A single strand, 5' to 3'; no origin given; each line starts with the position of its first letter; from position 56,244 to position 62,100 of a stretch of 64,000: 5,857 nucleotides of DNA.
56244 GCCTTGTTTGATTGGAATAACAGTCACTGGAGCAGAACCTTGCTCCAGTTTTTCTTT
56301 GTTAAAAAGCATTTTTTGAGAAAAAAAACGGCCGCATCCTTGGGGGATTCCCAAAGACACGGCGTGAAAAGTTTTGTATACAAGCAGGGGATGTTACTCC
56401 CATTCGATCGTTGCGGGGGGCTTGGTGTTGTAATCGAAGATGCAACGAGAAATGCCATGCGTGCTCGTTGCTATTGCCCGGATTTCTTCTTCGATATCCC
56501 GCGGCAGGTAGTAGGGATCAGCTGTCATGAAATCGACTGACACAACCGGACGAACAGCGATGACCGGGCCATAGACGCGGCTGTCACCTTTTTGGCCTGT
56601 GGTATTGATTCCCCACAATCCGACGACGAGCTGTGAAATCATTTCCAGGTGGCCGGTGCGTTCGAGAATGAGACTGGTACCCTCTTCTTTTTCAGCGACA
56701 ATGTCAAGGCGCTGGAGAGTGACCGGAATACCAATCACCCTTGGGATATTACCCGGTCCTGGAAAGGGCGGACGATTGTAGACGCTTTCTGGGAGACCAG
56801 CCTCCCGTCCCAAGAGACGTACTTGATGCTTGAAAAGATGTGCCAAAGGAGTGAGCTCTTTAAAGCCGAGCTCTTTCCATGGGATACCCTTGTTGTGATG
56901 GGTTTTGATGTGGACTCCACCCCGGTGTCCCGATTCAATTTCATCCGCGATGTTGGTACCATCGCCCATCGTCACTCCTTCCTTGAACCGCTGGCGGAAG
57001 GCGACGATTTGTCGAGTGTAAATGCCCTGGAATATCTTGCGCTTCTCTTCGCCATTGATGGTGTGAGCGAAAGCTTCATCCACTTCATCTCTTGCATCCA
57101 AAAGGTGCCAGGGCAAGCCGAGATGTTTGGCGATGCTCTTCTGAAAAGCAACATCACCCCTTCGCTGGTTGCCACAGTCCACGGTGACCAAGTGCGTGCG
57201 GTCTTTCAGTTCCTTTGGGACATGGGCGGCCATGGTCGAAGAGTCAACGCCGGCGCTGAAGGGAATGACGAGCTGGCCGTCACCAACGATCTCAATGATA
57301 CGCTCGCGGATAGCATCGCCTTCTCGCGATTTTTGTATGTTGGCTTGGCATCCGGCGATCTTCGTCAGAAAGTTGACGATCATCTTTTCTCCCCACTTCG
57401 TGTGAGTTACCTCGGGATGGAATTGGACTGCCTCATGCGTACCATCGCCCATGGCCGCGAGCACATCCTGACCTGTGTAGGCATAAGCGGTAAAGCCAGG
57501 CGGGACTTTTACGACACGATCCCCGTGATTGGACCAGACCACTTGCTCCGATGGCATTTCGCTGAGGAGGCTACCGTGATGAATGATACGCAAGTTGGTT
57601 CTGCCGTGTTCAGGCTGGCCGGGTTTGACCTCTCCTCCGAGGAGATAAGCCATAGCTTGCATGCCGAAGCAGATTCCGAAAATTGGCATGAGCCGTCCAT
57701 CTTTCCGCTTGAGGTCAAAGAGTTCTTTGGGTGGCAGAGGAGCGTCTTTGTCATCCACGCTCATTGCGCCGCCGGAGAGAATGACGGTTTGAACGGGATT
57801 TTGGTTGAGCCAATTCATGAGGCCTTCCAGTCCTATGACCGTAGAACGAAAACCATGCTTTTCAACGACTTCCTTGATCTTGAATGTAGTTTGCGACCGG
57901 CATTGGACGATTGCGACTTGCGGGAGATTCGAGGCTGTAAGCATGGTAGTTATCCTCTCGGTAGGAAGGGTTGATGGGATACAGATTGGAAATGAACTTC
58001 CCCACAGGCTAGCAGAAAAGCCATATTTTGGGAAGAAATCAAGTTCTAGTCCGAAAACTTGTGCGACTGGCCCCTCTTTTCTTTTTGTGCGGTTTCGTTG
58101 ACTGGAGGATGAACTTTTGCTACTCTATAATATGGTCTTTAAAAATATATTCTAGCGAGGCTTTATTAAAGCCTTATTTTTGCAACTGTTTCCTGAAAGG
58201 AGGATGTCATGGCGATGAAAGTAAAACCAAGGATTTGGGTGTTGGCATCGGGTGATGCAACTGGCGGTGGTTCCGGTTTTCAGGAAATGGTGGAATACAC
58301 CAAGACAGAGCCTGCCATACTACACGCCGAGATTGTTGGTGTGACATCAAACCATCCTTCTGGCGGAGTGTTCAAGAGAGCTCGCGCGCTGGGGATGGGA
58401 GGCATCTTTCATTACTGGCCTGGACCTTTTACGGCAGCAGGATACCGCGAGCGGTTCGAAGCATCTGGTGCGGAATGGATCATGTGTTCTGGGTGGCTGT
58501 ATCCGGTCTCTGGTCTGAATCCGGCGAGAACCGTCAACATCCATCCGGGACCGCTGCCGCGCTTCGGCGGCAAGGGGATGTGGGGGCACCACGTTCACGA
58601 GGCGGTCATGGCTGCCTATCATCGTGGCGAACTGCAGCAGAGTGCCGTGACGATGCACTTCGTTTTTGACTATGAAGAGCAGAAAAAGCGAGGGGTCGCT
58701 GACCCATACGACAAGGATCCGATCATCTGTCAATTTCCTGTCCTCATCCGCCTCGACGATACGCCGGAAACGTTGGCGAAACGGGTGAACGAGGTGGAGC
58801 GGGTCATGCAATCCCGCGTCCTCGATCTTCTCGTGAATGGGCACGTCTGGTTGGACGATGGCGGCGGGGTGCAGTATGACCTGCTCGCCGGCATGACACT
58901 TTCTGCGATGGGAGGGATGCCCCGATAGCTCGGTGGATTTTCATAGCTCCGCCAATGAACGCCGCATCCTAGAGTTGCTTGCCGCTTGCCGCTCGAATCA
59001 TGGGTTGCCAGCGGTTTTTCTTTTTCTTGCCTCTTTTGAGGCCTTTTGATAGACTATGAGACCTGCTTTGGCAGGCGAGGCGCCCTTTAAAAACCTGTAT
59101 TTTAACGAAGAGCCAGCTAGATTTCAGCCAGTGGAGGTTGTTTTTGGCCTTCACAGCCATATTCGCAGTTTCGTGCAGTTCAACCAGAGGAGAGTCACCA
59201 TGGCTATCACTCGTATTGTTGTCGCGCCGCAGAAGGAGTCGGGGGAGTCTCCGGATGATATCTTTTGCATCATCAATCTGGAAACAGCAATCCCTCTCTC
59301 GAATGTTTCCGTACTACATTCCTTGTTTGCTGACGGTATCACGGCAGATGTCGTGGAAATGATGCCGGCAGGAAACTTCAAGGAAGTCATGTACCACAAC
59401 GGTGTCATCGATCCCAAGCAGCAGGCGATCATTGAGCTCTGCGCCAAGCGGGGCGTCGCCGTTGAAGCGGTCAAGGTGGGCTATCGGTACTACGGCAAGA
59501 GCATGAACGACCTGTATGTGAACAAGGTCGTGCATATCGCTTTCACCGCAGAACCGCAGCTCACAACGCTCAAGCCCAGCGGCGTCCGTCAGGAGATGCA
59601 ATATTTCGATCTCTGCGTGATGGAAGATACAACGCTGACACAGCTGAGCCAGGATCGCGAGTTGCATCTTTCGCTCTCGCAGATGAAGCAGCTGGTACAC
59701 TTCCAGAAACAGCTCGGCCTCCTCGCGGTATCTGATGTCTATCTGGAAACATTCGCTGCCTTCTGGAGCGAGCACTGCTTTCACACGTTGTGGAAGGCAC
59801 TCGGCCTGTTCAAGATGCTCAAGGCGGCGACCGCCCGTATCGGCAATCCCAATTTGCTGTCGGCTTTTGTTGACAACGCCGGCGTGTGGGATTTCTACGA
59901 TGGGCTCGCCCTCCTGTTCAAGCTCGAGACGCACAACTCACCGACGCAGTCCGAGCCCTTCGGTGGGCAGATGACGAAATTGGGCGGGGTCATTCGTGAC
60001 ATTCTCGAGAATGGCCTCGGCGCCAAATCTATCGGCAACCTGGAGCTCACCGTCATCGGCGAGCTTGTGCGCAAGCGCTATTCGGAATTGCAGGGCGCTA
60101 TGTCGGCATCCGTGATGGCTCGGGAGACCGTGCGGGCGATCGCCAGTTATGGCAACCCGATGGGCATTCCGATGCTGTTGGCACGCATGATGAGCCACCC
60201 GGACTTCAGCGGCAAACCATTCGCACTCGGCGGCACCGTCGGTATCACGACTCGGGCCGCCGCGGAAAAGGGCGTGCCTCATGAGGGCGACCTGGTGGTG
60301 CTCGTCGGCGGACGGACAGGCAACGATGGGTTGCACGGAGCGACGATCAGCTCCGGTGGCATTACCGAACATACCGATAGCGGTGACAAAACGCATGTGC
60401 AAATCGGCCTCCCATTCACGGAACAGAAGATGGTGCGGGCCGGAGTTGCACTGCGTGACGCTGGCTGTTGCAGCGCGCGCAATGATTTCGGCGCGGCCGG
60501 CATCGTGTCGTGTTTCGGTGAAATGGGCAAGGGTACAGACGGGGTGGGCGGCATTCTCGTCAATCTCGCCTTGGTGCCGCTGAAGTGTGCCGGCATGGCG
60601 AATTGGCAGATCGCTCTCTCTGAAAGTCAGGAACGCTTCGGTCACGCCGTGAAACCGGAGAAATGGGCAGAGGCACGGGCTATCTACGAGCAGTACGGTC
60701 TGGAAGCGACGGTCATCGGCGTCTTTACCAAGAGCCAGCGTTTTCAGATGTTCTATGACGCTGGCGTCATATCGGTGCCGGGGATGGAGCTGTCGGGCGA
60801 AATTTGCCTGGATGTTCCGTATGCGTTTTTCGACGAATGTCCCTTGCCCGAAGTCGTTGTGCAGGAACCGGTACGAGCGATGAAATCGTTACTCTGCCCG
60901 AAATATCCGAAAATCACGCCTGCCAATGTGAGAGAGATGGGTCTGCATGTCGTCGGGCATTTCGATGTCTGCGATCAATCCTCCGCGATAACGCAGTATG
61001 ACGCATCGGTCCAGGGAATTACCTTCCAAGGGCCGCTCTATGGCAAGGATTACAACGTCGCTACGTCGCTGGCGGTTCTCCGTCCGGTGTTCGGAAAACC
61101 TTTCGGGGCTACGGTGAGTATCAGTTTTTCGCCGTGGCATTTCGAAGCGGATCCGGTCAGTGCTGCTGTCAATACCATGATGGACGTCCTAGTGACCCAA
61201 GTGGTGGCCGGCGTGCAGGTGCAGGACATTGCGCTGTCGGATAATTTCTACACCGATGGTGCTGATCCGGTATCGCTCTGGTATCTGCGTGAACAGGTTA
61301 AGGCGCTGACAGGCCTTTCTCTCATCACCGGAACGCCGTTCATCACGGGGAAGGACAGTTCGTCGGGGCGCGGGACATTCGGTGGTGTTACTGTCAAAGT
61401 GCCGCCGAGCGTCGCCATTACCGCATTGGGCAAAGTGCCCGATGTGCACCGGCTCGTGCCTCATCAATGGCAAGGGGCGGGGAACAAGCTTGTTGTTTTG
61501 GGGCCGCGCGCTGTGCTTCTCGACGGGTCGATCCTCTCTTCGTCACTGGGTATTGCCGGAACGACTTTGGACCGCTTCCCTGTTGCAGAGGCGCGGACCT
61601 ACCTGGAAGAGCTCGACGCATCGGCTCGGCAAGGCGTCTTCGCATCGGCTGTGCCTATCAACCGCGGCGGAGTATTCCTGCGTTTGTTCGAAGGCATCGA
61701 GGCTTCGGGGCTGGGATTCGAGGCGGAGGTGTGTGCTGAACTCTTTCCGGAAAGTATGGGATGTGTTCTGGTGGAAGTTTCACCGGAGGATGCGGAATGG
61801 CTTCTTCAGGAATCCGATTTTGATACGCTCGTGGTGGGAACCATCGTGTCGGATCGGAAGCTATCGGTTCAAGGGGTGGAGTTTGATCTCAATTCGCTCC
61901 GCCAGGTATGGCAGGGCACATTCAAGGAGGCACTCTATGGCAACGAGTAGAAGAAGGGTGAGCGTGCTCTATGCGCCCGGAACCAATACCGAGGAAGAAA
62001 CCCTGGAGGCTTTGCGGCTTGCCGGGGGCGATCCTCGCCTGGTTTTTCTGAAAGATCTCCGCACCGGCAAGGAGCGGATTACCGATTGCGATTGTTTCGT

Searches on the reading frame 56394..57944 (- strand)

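Call 79: search_protein_families(library=pfam, proteins=[window:56394-57944:-], max_evalue=0.0001)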
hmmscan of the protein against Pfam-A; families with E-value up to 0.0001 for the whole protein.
window:56394-57944:- (516 aa): 4 families
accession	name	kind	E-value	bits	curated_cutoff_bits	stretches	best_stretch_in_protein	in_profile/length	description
PF00117.34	GATase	-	6.1e-28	98.2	22.8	1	12-195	2-189/190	Glutamine amidotransferase class-I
PF00958.27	GMP_synt_C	-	1.8e-18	66.8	27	1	428-515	4-92/92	GMP synthase C terminal domain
PF02540.23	NAD_synthase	-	1.4e-08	34.6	21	0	363-393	147-177/242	NAD synthase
PF07722.19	Peptidase_C26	-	1e-07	32.4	20.5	1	84-178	104-219/219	Peptidase C26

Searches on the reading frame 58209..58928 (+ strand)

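Call 79: search_protein_families(library=pfam, proteins=[window:58209-58928:+], max_evalue=0.0001)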
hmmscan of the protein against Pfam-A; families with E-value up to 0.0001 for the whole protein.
window:58209-58928:+ (239 aa): 1 family
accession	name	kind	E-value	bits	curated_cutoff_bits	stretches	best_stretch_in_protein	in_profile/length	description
PF00551.24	Formyl_trans_N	-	1.8e-07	31.5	26.1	1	18-203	8-179/181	Formyl transferase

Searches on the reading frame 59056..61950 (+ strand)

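Call 79: search_protein_families(library=pfam, proteins=[window:59056-61950:+], max_evalue=0.0001)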
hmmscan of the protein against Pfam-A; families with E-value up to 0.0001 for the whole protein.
window:59056-61950:+ (964 aa): 2 families
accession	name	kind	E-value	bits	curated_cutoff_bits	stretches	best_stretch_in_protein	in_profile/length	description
PF02769.27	AIRS_C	-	1.4e-23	84.2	23.1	1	410-567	2-155/156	AIR synthase related protein, C-terminal domain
PF18072.6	FGAR-AT_linker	-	5.6e-06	27.2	26.6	1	194-243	1-49/50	Formylglycinamide ribonucleotide amidotransferase linker domain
